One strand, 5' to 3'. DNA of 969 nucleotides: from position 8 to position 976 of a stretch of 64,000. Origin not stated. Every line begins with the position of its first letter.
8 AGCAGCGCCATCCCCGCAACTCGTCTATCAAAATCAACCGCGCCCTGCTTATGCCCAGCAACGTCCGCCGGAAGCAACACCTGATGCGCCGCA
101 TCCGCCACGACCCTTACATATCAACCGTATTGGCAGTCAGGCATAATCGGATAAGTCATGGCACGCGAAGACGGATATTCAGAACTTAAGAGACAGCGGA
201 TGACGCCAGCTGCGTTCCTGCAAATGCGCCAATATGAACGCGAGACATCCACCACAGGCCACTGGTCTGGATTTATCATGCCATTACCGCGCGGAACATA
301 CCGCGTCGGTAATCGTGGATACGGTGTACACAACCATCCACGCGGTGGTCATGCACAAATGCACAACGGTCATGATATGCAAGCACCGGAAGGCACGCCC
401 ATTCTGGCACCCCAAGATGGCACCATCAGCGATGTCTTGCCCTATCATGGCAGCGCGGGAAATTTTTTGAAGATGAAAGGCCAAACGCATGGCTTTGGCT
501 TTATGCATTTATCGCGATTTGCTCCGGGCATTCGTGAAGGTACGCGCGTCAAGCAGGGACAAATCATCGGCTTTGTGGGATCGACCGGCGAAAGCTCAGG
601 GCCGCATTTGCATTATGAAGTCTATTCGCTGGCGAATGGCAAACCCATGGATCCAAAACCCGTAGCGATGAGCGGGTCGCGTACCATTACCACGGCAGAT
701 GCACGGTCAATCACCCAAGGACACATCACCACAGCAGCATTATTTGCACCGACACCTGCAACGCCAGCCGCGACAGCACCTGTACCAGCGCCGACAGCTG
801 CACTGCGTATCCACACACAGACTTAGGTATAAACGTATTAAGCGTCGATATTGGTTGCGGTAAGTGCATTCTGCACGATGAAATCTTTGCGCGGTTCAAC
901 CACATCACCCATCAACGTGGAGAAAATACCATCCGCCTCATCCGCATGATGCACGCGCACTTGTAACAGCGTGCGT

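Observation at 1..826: The same tail motif closes an M23 peptidase and the partial gene upstream of it, about 47-57 kb from the other copies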

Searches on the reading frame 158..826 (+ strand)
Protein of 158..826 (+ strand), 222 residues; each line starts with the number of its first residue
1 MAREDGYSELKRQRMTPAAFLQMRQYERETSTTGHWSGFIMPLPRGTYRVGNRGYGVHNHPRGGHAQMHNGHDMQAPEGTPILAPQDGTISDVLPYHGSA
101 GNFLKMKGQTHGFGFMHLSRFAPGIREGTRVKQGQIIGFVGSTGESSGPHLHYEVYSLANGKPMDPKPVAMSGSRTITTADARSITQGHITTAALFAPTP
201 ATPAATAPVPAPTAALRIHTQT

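Call 7: search_protein_families(library=pfam, proteins=[window:158-826:+], max_evalue=0.01)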
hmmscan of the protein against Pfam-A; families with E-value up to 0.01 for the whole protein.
window:158-826:+ (222 aa): 1 family
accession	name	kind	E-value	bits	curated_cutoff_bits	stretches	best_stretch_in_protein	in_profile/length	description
PF01551.29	Peptidase_M23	-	5.1e-24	84.7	28.7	1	67-166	1-96/96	Peptidase family M23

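Call 8: search_protein_families(library=ncbifam, proteins=[window:158-826:+], max_evalue=0.01)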
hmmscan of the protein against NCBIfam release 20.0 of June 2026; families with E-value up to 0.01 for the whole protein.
window:158-826:+ (222 aa): 11 families
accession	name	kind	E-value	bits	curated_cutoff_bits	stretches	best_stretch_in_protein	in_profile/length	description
NF053824.1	PdgNdpepShyC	equivalog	2e-19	69.8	700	1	58-183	285-406/429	peptidoglycan DD-endopeptidase ShyC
NF053825.1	PdgNdpepShyA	equivalog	2.7e-19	69.2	700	1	46-167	273-390/425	peptidoglycan DD-endopeptidase ShyA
NF008652.0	PRK11649.1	equivalog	4.1e-19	68.6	341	1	33-180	277-420/439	murein DD-endopeptidase MepM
NF052530.1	Heli_ShapePgp3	exception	1.5e-12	47.2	300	1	66-166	164-260/270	peptidoglycan metallopeptidase Pgp3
NF052336.1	PdgHdaseHSB100310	equivalog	6.1e-10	39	500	1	61-156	49-142/316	peptidoglycan hydrolase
NF050804.1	CellDivDipMCaul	equivalog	1.2e-08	34.2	900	1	46-157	505-615/634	cell division endopeptidase DipM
NF045981.1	MSC0775_fam_LP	subfamily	7.8e-05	21.3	250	0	66-90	472-496/740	MSC_0775 family lipoprotein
NF052529.1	PG_M23_Pgp6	exception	0.0014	17.4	600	1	68-156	334-420/452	peptidoglycan metallopeptidase Pgp6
NF008644.1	PRK11637.1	equivalog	0.0032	16.5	270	1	70-168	287-381/385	murein hydrolase activator EnvC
NF004799.0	PRK06148.1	subfamily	0.0033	15.4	1128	1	58-167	430-549/1015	hypothetical protein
NF041208.1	celldiv_DipM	equivalog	0.0069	15.7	740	1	66-166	316-413/419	cell division endopeptidase DipM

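Call 9: find_encoding_contigs(protein=window:158-826:+, flank=10000, max_places=6)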
Protein window:158-826:+ (222 aa): 4 contigs read that carry it; 4 places shown.
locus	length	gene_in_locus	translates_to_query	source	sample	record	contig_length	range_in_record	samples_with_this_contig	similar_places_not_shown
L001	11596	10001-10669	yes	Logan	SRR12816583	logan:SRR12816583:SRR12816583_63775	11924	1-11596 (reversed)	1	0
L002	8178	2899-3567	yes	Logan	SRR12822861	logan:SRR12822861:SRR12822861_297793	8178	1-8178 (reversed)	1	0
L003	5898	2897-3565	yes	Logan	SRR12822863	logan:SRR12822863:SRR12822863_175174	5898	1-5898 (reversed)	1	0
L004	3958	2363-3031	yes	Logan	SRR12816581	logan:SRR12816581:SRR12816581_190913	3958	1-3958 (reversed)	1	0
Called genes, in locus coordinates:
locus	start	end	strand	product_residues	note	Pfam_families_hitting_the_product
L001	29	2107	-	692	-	PF00009:GTP_EFTU, PF03144:GTP_EFTU_D2, PF22042:EF-G_D2, PF14492:EFG_III, PF03764:EFG_IV, PF00679:EFG_C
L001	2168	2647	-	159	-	PF00177:Ribosomal_S7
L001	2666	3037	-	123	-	PF00164:Ribosom_S12_S23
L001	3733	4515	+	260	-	PF01925:TauE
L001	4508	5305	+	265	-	PF01925:TauE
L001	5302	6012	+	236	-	PF20260:PUA_4, PF04452:Methyltrans_RNA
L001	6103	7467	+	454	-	PF04107:GCS2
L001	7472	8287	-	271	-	PF03239:FTR1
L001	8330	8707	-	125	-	PF13473:Cupredoxin_1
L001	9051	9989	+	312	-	-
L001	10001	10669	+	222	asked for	PF01551:Peptidase_M23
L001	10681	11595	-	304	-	?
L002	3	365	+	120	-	?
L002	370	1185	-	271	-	PF03239:FTR1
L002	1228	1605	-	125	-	PF13473:Cupredoxin_1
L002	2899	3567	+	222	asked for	PF01551:Peptidase_M23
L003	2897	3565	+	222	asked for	PF01551:Peptidase_M23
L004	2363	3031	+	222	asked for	PF01551:Peptidase_M23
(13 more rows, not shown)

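Call 12: find_related_loci(query=window:158-826:+, collection=genome_contigs, flank=6000)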
Query window:158-826:+ (222 aa) in genome_contigs; peptide patterns used: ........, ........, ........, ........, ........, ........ (x = any residue, [..] = any of these).
341 stretches matched a pattern; 87 encode a relative of the query (tblastn E <= 1e-3); the best 80 are kept; 80 distinct loci.
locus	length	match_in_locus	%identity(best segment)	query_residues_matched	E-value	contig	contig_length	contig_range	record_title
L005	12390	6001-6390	47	39-171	1e-31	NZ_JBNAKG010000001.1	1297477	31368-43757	MAG: Candidatus Pelagibacter sp. isolate HIMB1412 HIMB1412-00000000001, whole genome shotgun sequence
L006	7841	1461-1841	47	40-169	2e-31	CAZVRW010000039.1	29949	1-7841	MAG TPA_asm: uncultured Rhodospirillaceae bacterium isolate SRP141376_co5_15 genome assembly, contig: NODE_3543_length_2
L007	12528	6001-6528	36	40-218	1e-30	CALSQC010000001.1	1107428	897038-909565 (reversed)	MAG: uncultured Candidatus Pelagibacter sp. isolate O_MB120 genome assembly, contig: contig_4362_O_MB120, whole genome s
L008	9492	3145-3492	52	54-171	1e-30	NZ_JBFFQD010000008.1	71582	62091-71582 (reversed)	MAG: Methyloceanibacter sp. isolate Mix_mud20.2022.06.17 k141_1892854_length_71582_cov_25.3401, whole genome shotgun seq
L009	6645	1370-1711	52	54-169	7e-30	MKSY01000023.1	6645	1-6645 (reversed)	MAG: Alphaproteobacteria bacterium 43-37 SCNpilot_expt_1000_bf_scaffold_4488, whole genome shotgun sequence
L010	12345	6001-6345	48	55-171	4e-30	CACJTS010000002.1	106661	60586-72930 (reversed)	uncultured Pelagibacteraceae bacterium isolate AG-447-P13 genome assembly, contig: AG-447-P13_NODE_2, whole genome shotg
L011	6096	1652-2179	39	40-213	2e-29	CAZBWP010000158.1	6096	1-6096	MAG TPA_asm: uncultured Rhodospirillaceae bacterium isolate SRP072547_co1_406 genome assembly, contig: NODE_28671_length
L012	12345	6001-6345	47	55-171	3e-29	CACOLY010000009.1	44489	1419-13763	MAG: uncultured Pelagibacteraceae bacterium isolate AH-321-P04 genome assembly, contig: AH-321-P04_NODE_9, whole genome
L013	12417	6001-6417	41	55-195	2e-29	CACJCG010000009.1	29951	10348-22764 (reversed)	uncultured Pelagibacteraceae bacterium isolate AG-447-A16 genome assembly, contig: AG-447-A16_NODE_9, whole genome shotg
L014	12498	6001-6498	41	39-207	3e-29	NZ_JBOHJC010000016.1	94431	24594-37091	MAG: Methyloceanibacter sp. isolate SD8037_metabat2.bin.23 NODE_39_length_94431_cov_3.481390, whole genome shotgun seque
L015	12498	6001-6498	40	39-207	6e-29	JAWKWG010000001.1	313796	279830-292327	MAG: Hyphomicrobiales bacterium isolate BC3.47 BC3.47.fa-1, whole genome shotgun sequence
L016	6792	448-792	47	55-171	5e-29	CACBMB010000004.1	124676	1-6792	uncultured Pelagibacteraceae bacterium isolate AG-359-D09 genome assembly, contig: AG-359-D09_NODE_4, whole genome shotg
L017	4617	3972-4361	48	39-171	4e-29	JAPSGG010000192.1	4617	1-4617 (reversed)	MAG: Chromatiales bacterium isolate BS_bin.004 NODE_8979_length_4617_cov_1.758575, whole genome shotgun sequence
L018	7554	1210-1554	47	55-171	9e-29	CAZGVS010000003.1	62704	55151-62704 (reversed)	MAG TPA_asm: uncultured Candidatus Pelagibacter sp. isolate binchicken_co282_485 genome assembly, contig: NODE_520_lengt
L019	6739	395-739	47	55-171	1e-28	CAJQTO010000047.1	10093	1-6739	MAG: uncultured Candidatus Pelagibacter sp. isolate RIS_SAG_59 genome assembly, contig: c_000000003950, whole genome sho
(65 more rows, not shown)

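Call 14: find_homologous_proteins(query=L001:9051-9986:+)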
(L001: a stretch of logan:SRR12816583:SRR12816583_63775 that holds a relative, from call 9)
Query L001:9051-9986:+ (312 aa): 6 proteins with E <= 0.001 among 1714 candidates.
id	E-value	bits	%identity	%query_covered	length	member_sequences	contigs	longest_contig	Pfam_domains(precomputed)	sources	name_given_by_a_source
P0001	2.9e-212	722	100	100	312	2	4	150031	-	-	-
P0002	2.6e-163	561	77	100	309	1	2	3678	-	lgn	-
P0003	9.7e-131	454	69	96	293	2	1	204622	-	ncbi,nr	ncbi:MAG: hypothetical protein SFW65_06195 [Alphaproteobacteria bacterium]|nr:hypothetical protein [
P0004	1.7e-118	414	63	99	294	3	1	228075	-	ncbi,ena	-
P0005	8.0e-73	264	50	87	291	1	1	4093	-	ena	-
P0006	5.1e-43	166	40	78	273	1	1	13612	-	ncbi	-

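Call 16: find_related_loci(query=A1, collection=genome_contigs, flank=10000)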
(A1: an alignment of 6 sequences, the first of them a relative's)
Query A1 (312 aa) in genome_contigs; peptide patterns used: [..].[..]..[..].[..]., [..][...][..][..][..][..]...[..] (x = any residue, [..] = any of these).
78 stretches matched a pattern; 1 encode a relative of the query (tblastn E <= 1e-3); 1 distinct loci.
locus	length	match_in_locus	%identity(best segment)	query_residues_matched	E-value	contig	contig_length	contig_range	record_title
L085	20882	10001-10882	63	1-310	1e-118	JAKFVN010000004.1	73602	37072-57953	MAG: Alphaproteobacteria bacterium isolate D3_Bin_25 D3_0000106, whole genome shotgun sequence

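Call 22: search_protein_families(library=pfam, proteins=[L001:9051-9986:+], max_evalue=0.05)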
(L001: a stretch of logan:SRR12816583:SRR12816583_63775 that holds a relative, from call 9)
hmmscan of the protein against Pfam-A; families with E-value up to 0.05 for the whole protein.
L001:9051-9986:+ (312 aa): 0 families

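Call 53: predict_structure(alignment_id=A1)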
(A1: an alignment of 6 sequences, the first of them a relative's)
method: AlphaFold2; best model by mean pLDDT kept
length: 312 residues; sequences in the alignment: 6
mean_pLDDT: 57.0   pTM: 0.53
mean pLDDT of the five models: 57.0, 55.0, 52.4, 51.5, 39.7
residues with pLDDT >= 90: 8; 70-90: 89; 50-70: 64; < 50: 151
segments of 3 or more residues with pLDDT < 50: 1-44, 56-59, 61-76, 126-134, 205-216, 250-312
pLDDT, mean of each block of 10 residues (from residue 1): 33 40 41 42 49 50 41 51 68 70 77 79 55 54 77 87 89 69 77 78 51 51 86 87 64 43 31 32 32 36 34 30
secondary structure, 60 per line:
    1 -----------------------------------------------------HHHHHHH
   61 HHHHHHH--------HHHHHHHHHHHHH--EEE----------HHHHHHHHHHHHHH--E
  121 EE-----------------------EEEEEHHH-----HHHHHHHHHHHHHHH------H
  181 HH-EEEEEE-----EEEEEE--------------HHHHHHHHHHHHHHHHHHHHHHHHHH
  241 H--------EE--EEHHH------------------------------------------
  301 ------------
elements in order: H54-67 H76-88 E91-93 H104-117 E120-122 E146-150 H159-173 E184-189 E195-200 H215-241

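Call 58: fold_search(model_id=the predicted structure, library=pdb)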
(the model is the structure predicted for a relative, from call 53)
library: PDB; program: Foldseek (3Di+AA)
matches with E <= 10: 385; with E <= 0.001: 0
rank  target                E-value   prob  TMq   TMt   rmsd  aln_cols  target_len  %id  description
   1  2cgh_B                1.1e-01  0.16  0.18  0.22  11.0       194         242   12  crystal structure of biotin ligase from Mycobacterium tuberculosis (released 2007-05-01)
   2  4xtv_A                1.5e-01  0.10  0.16  0.17  12.9       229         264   14  Mycobacterium tuberculosis biotin ligase complexed with bisubstrate inhibitor 36 (N-({[(1R,3S)-3-(6-amino-9H-purin-9-y (released 2015-09-02)
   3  4op0_A                1.7e-01  0.14  0.19  0.22  13.0       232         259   14  Crystal structure of biotin protein ligase (RV3279C) of Mycobacterium tuberculosis, complexed with biotinyl-5'-AMP (released 2014-04-30)
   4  9drn_A                1.8e-01  0.10  0.16  0.18  11.8       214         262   13  Crystal structure of Mycobacterium tuberculosis biotin protein ligase in complex with Bio-4 (released 2025-04-09)
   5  4jas_A                2.8e-01  0.15  0.18  0.22  12.7       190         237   11  Structural basis of a rationally rewired protein-protein interface (HK853mutant A268V, A271G, T275M, V294T and D297E a (released 2013-09-04)
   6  6jhu                  3.1e-01  0.08  0.17  0.20  14.9       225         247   11  Crystal Structure Of Biotin Protein Ligase From Leishmania Major in complex with Biotinyl-5-AMP (released 2020-04-08)
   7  2deq_B                3.3e-01  0.11  0.17  0.21  10.5       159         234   15  Crystal Structure Of Biotin Protein Ligase From Pyrococcus Horikoshii OT3 in complex with Biotinyl-5'-AMP, K111G mutat (released 2006-08-16)
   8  2laf_MODEL_1_A        3.7e-01  0.10  0.11  0.22  11.2       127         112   12  NMR solution structure of the N-terminal domain of the E. coli lipoprotein BamC (released 2011-06-01)
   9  2deq_A                3.7e-01  0.10  0.17  0.20   9.9       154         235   15  Crystal Structure Of Biotin Protein Ligase From Pyrococcus Horikoshii OT3 in complex with Biotinyl-5'-AMP, K111G mutat (released 2006-08-16)
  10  7ssj_A                3.9e-01  0.23  0.20  0.26  11.5       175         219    8  Crystal structure of the DesK-DesR complex in the phosphatase state (released 2022-11-16)
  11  4xtv_B                3.9e-01  0.09  0.17  0.19  12.5       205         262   15  Mycobacterium tuberculosis biotin ligase complexed with bisubstrate inhibitor 36 (N-({[(1R,3S)-3-(6-amino-9H-purin-9-y (released 2015-09-02)
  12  6ndl                  3.9e-01  0.06  0.14  0.14  11.9       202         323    9  Crystal structure of Staphylococcus aureus biotin protein ligase in complex with a sulfonamide inhibitor (released 2019-12-18)
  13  4op0_B                4.2e-01  0.08  0.17  0.19  12.6       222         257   14  Crystal structure of biotin protein ligase (RV3279C) of Mycobacterium tuberculosis, complexed with biotinyl-5'-AMP (released 2014-04-30)
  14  2g0j_D                4.7e-01  0.11  0.13  0.22   7.6        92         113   17  Crystal structure of SMU.848 from Streptococcus mutans (released 2006-08-08)
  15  6ck0_B                5.3e-01  0.11  0.18  0.24  10.4       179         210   12  Crystal Structure of Biotin Acetyl Coenzyme A Carboxylase Synthetase from Helicobacter pylori with bound Biotinylated  (released 2018-04-04)
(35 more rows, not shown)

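Call 63: search_protein_families(library=phrogs, proteins=[L001:9051-9986:+, window:158-826:+], max_evalue=0.001)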
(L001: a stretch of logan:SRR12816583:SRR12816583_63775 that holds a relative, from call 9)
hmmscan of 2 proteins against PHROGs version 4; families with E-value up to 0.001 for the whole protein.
L001:9051-9986:+ (312 aa): 0 families

window:158-826:+ (222 aa): 23 families
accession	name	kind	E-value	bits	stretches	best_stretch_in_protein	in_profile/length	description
phrog_6700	-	lysis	7.7e-25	87.1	1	25-201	2588-2757/2898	endolysin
phrog_7767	-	other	4.3e-21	76.5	1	48-173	4-122/194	metallo-endopeptidase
phrog_880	-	lysis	3.7e-18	67.1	1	40-188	7-154/435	endolysin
phrog_28672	-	other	5.9e-16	59.1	1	66-155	285-373/397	metallo-endopeptidase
phrog_28089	-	lysis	9e-16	57.9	1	33-158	561-683/1141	endolysin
phrog_16615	-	other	1.5e-15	58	1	66-171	416-518/529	peptidase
phrog_21656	-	other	5.6e-15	55.4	1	58-209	626-776/1022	peptidase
phrog_10030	-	tail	7.4e-15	54.3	1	62-168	1907-2016/2105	tail length tape measure protein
phrog_3578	-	lysis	1.2e-13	52.3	1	54-185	219-371/405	endolysin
phrog_14988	-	other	4.7e-13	50.5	1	59-159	23-130/272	peptidase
phrog_3084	-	lysis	7.7e-13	49.2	1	40-170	3-134/468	endolysin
phrog_4070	-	tail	4.8e-12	45.8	1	62-161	618-718/989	tail length tape measure protein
phrog_167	-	tail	1.8e-10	40.3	1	63-175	1209-1305/1555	tail length tape measure protein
phrog_8537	-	unknown function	2.5e-10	41.2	1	68-169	15-117/384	-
phrog_23188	-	tail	3.2e-09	34.8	1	67-158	3160-3252/5002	tail length tape measure protein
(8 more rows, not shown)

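Call 100: find_encoding_contigs(protein=P0003, flank=10000, max_places=1)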
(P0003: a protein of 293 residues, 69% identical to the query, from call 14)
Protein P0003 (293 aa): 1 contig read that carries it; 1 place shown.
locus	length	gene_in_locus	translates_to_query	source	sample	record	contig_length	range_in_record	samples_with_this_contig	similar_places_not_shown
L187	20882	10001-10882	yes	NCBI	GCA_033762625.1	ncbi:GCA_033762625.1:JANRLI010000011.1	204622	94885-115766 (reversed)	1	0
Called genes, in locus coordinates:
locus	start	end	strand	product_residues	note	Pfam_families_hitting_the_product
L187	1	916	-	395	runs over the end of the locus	PF00009:GTP_EFTU, PF03144:GTP_EFTU_D2, PF03143:GTP_EFTU_D3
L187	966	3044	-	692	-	PF00009:GTP_EFTU, PF03144:GTP_EFTU_D2, PF22042:EF-G_D2, PF14492:EFG_III, PF03764:EFG_IV, PF00679:EFG_C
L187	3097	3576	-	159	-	PF00177:Ribosomal_S7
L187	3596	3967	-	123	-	PF00164:Ribosom_S12_S23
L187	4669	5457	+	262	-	PF01925:TauE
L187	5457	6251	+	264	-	PF01925:TauE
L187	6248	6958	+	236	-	PF20260:PUA_4, PF04452:Methyltrans_RNA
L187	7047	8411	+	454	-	PF04107:GCS2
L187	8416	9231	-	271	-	PF03239:FTR1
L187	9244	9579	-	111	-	PF13473:Cupredoxin_1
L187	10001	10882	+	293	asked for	-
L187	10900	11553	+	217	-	PF01551:Peptidase_M23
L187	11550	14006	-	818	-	PF02518:HATPase_c, PF00204:DNA_gyraseB, PF01751:Toprim, PF18053:GyrB_insert (faint), PF00986:DNA_gyraseB_C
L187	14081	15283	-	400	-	PF01743:PolyA_pol, PF12627:PolyA_pol_RNAbd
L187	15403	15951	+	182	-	PF00691:OmpA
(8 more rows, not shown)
